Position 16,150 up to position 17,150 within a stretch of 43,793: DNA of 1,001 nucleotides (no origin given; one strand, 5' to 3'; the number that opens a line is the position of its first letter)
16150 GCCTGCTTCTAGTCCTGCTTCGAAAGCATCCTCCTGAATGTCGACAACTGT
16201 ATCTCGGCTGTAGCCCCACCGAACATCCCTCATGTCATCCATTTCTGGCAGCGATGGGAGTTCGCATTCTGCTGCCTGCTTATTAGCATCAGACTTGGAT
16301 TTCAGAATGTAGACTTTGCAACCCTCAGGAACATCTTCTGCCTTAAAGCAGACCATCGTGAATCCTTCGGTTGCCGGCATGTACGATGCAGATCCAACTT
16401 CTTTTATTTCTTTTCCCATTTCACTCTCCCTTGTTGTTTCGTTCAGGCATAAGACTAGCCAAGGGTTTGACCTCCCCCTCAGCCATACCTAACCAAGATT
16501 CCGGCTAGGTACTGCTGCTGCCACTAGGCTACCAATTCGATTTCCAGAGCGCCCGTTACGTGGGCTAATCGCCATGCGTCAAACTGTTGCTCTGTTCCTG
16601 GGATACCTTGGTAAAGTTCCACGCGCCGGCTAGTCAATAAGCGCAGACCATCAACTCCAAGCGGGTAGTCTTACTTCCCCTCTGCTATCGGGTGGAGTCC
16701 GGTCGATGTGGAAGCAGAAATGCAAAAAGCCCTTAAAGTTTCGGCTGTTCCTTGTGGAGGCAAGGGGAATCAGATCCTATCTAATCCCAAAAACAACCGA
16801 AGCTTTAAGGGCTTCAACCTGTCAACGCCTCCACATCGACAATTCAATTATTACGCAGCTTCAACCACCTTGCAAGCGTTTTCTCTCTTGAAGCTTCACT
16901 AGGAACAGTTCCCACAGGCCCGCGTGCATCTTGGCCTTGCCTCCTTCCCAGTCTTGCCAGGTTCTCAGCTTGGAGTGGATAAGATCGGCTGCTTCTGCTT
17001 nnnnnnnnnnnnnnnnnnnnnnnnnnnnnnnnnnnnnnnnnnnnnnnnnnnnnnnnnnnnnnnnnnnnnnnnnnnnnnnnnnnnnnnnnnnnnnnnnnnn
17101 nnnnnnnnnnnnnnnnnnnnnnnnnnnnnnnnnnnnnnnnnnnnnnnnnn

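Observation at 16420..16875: Element L: minus-strand counterpart with its own near-consensus promoter, long hairpin + U-tract and a leader with two alternative partners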

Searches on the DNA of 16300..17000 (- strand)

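Call 9: search_rna_families(source=window, start=16300, end=17000, threshold=evalue, max_evalue=10)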
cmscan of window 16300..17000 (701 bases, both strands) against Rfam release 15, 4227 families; matches with E-value up to 10: 0.
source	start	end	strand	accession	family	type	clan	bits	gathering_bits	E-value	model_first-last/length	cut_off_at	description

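Call 10: search_dna_similar(query=window:16400-16900:-, collection=phages, mode=distant, max_rows=40)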
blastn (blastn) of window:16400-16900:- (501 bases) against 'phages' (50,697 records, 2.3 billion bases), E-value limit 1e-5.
No match.

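Call 32: build_rna_model(alignment_id=A2)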
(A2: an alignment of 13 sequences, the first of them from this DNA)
Model R1 built from alignment A2 (13 sequences, 177 columns); structure: RNAalifold consensus.
model positions 139; base pairs 24; branch points 0; effective number of sequences 2.97; information 0.59 bits per position. Calibrated on 0.2 Mb of random sequence (short: E-values are rough).
structure used (alignment columns):
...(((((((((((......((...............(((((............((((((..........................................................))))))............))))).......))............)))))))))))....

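Call 33: search_with_rna_model(model_id=R1, source=window, max_evalue=10, filters=off)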
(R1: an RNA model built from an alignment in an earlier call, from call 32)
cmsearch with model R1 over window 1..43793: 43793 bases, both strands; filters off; matches with E-value up to 10: 27.
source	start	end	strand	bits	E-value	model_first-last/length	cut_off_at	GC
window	16699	16843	-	113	3.4e-22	1-139/139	no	0.48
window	22541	22694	+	62.2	1.5e-11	1-139/139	no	0.49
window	16699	16843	+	46.9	2.4e-08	1-139/139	no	0.48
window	22541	22694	-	14.7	0.13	1-139/139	no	0.49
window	25214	25267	-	12.1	0.47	1-139/139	no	0.52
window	3981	4069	-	9.9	1.4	1-139/139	no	0.6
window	40879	40927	-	9.5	1.7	1-139/139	no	0.53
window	30011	30051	-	9.2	2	1-139/139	no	0.59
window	3584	3652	+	9.1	2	1-139/139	no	0.59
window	18255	18290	-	8.9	2.2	1-139/139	no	0.69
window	20065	20144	-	8.1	3.3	1-139/139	no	0.39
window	13241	13310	-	7.6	4.1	1-139/139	no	0.56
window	41240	41268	+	7.6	4.2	1-139/139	no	0.48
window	40786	40856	+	7.5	4.3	1-139/139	no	0.58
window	29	81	+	7.1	5.2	1-139/139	no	0.64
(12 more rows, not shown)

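Call 34: search_with_rna_model(model_id=R1, sources=[L120, L121, L122, L123, L124, L125, L126, L127, L128, L129, L130, L131, L132, L133, L134, L135, L136, L137, L138, L139, L140, L141, L142, L143, L144, L145, L146, L147, L148, L149, L150, L151, L152, L153, L154, L155, L156, L157, L158, L159, L163, L166, L167, L168, L169, L171, L172, L173, L175, L178, L181], max_evalue=1)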
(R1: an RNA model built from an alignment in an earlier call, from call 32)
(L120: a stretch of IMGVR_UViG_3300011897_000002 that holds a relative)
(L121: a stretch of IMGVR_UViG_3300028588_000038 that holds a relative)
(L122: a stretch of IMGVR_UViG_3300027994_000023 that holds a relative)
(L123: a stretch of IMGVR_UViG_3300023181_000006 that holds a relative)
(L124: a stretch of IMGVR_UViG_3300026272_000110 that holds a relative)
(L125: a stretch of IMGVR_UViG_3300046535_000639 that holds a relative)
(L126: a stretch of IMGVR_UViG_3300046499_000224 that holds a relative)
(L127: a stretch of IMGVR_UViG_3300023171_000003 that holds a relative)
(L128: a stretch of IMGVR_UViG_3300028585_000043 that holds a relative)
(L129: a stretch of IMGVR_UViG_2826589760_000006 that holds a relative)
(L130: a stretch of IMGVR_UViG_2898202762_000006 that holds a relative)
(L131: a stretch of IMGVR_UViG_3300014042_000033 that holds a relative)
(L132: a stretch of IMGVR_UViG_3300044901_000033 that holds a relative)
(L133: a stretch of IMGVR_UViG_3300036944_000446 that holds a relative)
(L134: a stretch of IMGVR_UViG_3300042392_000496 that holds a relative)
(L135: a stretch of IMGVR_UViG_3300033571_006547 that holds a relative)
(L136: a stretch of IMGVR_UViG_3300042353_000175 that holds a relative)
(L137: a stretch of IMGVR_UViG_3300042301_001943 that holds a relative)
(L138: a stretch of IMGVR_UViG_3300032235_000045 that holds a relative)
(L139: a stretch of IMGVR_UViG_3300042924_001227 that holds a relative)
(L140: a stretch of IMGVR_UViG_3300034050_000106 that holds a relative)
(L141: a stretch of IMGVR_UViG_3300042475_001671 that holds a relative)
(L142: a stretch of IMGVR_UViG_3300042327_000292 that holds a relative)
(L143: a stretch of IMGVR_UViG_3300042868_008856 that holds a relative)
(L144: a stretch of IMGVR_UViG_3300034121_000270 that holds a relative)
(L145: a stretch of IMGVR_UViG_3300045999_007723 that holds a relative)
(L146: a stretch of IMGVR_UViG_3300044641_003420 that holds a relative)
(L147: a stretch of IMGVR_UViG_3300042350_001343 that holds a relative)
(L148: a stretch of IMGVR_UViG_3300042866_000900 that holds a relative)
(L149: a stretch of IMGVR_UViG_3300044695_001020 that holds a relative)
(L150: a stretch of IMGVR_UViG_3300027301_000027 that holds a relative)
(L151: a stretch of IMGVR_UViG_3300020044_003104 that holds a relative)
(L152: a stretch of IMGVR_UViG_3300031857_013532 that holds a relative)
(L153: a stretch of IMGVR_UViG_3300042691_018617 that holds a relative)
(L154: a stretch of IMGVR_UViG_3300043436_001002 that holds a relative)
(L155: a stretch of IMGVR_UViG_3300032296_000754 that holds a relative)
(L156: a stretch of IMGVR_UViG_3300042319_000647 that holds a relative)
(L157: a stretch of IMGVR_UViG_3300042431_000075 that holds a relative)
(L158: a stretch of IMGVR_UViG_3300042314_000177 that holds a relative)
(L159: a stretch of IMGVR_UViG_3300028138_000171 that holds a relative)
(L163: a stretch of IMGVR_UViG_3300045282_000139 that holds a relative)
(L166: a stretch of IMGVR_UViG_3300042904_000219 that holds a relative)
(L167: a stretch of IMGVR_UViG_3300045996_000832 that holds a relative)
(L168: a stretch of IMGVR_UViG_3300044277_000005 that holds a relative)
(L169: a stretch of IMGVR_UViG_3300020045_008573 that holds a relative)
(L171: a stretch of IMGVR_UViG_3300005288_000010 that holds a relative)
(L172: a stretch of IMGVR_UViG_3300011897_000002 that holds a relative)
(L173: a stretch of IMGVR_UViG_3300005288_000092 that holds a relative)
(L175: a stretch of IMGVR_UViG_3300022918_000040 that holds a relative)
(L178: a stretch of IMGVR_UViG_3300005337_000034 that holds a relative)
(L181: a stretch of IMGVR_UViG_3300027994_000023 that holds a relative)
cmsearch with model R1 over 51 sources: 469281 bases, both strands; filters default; matches with E-value up to 1: 28.
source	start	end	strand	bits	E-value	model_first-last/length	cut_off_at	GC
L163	6605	6740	+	132.3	3.3e-25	1-139/139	no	0.51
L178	2117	2256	-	132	3.8e-25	1-139/139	no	0.52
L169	1322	1457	+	123.6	2.2e-23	1-139/139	no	0.52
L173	2775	2908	+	121.2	7.1e-23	1-139/139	no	0.47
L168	6667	6810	-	118.3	2.9e-22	1-139/139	no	0.51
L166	12193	12330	+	117.5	4.1e-22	1-139/139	no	0.52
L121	4710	4854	+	113.2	3.3e-21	1-139/139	no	0.48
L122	4744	4876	+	110.4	1.3e-20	1-139/139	no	0.53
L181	1319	1451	-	110.4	1.3e-20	1-139/139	no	0.53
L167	6546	6683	-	96.9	8.9e-18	1-139/139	no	0.5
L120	4580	4717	+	95.5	1.7e-17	1-139/139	no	0.49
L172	4584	4721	-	95.5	1.7e-17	1-139/139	no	0.49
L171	1755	1882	+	81.2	1.7e-14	1-139/139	no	0.46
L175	999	1126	+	81.2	1.7e-14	1-139/139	no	0.46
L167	6546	6683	+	55.6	4e-09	1-139/139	no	0.5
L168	6667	6810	+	48.8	1.1e-07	1-139/139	no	0.51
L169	1322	1457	-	47.5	1.9e-07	1-139/139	no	0.52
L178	2117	2256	+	44.3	9e-07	1-139/139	no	0.52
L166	12193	12330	-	43.9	1.1e-06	1-139/139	no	0.52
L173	2775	2908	-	43.8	1.2e-06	1-139/139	no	0.47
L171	1755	1882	-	43.2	1.5e-06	1-139/139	no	0.46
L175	999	1126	-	43.2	1.5e-06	1-139/139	no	0.46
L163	6605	6740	-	40.9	4.7e-06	1-139/139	no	0.51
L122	4744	4876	-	40.4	6e-06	1-139/139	no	0.53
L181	1319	1451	+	40.4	6e-06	1-139/139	no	0.53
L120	4580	4717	-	39.9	7.6e-06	1-139/139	no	0.49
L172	4584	4721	+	39.9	7.6e-06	1-139/139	no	0.49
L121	4710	4854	-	34.6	9.9e-05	1-139/139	no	0.48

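Call 37: search_with_rna_model(model_id=R1, sources=[L195, L196, L197, L198, L199, L200, L201, L202, L203, L204, L205, L206, L207, L208, L209, L210, L211, L212, L213, L214, L215, L216, L217, L218, L219, L220, L221, L222, L223, L224, L225, L226, L227, L228, L229, L230, L231, L232, L233, L234, L235, L236, L237, L238, L239, L240, L241, L242, L243, L244, L245, L246, L247, L248, L249, L250, L251, L252, L253, L254, L255, L256, L257, L258, L259, L260, L261, L262, L263, L264, L265, L266, L267, L268, L269, L270, L271, L272, L273, L274], max_evalue=1)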
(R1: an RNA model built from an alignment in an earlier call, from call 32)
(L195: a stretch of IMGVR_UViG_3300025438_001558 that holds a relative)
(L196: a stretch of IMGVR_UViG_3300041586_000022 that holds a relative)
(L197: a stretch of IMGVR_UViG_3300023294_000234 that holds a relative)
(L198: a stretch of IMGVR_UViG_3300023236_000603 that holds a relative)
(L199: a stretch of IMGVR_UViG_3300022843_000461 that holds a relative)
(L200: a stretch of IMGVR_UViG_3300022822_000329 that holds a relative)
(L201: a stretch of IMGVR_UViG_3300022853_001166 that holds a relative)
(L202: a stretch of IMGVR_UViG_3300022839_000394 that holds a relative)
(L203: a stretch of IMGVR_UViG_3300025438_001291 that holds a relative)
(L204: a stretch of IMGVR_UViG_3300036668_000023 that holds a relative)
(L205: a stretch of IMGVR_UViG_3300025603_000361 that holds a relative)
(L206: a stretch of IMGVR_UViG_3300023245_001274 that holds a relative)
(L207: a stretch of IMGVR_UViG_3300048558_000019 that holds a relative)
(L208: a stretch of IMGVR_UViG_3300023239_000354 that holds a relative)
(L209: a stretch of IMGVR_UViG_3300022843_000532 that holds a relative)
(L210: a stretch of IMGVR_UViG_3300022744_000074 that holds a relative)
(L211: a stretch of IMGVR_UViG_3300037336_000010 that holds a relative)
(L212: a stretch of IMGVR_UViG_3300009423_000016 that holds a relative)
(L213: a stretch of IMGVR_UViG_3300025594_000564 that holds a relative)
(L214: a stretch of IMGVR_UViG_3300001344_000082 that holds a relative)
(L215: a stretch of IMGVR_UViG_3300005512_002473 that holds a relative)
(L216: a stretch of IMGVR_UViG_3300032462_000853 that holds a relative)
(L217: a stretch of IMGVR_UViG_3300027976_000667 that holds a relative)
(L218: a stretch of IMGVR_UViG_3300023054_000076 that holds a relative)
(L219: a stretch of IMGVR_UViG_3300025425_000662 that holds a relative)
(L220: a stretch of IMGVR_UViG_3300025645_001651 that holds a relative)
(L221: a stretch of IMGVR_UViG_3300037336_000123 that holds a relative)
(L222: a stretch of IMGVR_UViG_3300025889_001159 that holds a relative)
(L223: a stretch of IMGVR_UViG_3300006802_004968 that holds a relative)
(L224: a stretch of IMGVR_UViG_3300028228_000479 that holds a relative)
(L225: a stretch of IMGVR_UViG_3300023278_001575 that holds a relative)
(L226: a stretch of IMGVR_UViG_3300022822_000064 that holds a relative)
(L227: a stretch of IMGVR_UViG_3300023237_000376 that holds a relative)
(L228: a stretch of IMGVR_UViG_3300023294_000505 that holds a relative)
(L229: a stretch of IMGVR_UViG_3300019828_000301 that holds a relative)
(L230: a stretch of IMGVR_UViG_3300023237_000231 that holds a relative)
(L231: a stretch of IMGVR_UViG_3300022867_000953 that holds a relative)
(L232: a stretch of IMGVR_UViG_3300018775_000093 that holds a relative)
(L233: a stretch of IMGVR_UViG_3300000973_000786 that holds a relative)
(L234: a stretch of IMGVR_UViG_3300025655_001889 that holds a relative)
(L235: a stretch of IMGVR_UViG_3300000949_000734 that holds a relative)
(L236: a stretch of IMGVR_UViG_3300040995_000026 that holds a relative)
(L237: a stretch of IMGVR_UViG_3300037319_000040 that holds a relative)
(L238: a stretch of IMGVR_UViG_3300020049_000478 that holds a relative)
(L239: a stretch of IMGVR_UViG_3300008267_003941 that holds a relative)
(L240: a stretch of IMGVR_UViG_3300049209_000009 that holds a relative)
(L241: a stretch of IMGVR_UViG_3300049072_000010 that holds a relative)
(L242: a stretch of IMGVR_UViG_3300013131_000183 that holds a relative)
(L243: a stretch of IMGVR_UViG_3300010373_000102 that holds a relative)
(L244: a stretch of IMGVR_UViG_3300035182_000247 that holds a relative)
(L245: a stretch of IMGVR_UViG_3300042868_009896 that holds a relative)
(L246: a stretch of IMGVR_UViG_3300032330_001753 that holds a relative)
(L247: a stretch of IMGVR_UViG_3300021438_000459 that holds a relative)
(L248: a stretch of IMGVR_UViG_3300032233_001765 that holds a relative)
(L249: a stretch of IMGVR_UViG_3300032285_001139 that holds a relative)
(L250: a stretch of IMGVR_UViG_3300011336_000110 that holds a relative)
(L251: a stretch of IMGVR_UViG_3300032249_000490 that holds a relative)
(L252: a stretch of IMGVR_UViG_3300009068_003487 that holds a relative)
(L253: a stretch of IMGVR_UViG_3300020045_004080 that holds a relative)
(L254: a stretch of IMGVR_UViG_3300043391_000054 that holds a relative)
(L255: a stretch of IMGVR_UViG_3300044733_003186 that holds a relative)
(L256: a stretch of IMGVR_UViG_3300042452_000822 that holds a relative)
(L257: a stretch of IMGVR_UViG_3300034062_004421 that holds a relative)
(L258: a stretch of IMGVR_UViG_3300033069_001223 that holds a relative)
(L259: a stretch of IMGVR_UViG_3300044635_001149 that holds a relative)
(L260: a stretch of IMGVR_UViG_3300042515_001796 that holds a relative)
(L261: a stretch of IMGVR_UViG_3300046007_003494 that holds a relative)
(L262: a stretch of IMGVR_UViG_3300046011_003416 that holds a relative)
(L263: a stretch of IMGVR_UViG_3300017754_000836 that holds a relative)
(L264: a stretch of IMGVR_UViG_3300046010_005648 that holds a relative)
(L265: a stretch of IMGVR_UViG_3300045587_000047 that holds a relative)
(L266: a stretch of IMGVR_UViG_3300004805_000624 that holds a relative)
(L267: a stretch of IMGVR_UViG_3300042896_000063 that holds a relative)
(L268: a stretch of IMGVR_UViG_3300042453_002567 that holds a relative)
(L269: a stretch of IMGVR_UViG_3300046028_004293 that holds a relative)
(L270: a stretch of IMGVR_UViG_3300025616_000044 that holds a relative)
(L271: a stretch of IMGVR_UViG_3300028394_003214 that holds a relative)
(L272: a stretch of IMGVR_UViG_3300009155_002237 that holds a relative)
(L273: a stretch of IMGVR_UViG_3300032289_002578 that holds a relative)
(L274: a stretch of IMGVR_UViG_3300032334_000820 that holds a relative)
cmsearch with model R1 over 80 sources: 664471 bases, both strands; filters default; matches with E-value up to 1: 1.
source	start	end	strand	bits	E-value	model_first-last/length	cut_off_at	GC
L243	1448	1578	+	25.8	0.0095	1-139/139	no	0.58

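Call 74: search_with_rna_model(model_id=R1, sources=[window, L120, L121, L122, L163, L166, L167, L168, L169, L171, L173, L178, L243, L275, L276, L278], max_evalue=1e-10, make_alignment=true)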
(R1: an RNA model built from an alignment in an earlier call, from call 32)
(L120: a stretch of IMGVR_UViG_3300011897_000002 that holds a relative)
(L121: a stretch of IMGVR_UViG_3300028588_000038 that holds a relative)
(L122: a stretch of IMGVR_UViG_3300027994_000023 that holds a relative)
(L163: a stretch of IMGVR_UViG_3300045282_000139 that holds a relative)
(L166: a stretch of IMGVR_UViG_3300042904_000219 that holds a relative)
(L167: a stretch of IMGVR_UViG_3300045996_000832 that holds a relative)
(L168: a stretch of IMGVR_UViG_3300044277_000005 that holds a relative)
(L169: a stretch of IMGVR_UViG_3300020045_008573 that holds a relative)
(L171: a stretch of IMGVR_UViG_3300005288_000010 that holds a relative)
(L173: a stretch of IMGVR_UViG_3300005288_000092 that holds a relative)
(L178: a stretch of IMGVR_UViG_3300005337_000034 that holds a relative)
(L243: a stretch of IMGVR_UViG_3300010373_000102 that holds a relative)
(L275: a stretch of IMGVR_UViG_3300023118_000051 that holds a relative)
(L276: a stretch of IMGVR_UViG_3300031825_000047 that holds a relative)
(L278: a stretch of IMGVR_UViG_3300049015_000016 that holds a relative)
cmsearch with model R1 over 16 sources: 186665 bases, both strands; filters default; matches with E-value up to 1e-10: 15.
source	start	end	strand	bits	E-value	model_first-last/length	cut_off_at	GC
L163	6605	6740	+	132.3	1.3e-25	1-139/139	no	0.51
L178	2117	2256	-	132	1.5e-25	1-139/139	no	0.52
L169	1322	1457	+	123.6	8.7e-24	1-139/139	no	0.52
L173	2775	2908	+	121.2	2.8e-23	1-139/139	no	0.47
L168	6667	6810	-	118.3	1.2e-22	1-139/139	no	0.51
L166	12193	12330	+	117.5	1.6e-22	1-139/139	no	0.52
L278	8297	8440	+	115.3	4.8e-22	1-139/139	no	0.53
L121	4710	4854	+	113.2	1.3e-21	1-139/139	no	0.48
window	16699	16843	-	113.1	1.4e-21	1-139/139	no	0.48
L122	4744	4876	+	110.4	5e-21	1-139/139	no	0.53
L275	8198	8336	-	106.6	3.3e-20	1-139/139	no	0.53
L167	6546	6683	-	96.9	3.5e-18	1-139/139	no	0.5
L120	4580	4717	+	95.5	6.8e-18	1-139/139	no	0.49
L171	1755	1882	+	81.2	6.7e-15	1-139/139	no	0.46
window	22541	22694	+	62.2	6.5e-11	1-139/139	no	0.49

Alignment A3: 15 matches aligned to the model, 178 columns, each read 5' to 3' on its own strand. Consensus structure (alignment columns), stored with it:
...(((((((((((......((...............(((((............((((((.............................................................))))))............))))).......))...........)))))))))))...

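Call 94: search_with_rna_model(model_id=R1, sources=[L279, L280, L281, L282, L283], max_evalue=1)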
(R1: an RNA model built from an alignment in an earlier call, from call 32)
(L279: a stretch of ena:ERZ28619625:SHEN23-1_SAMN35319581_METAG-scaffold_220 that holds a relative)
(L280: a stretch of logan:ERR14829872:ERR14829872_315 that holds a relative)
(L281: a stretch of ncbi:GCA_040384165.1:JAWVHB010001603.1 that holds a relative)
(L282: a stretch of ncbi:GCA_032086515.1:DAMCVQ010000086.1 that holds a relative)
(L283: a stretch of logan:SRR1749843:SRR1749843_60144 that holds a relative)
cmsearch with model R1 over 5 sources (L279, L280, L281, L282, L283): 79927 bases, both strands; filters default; matches with E-value up to 1: 8.
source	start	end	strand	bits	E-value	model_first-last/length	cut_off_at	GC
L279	6153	6290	+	92.1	1.5e-17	1-139/139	no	0.51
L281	4050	4185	-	91.7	1.9e-17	1-139/139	no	0.51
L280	9308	9445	+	87.8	1.2e-16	1-139/139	no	0.51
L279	6153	6290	-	42.5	3.7e-07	1-139/139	no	0.51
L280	9308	9445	-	37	5.4e-06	1-139/139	no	0.51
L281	8293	8445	+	36.8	5.8e-06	1-139/139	no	0.48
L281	4050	4185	+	27.3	0.00056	1-139/139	no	0.51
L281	8303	8445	-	17.2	0.074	1-139/139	no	0.48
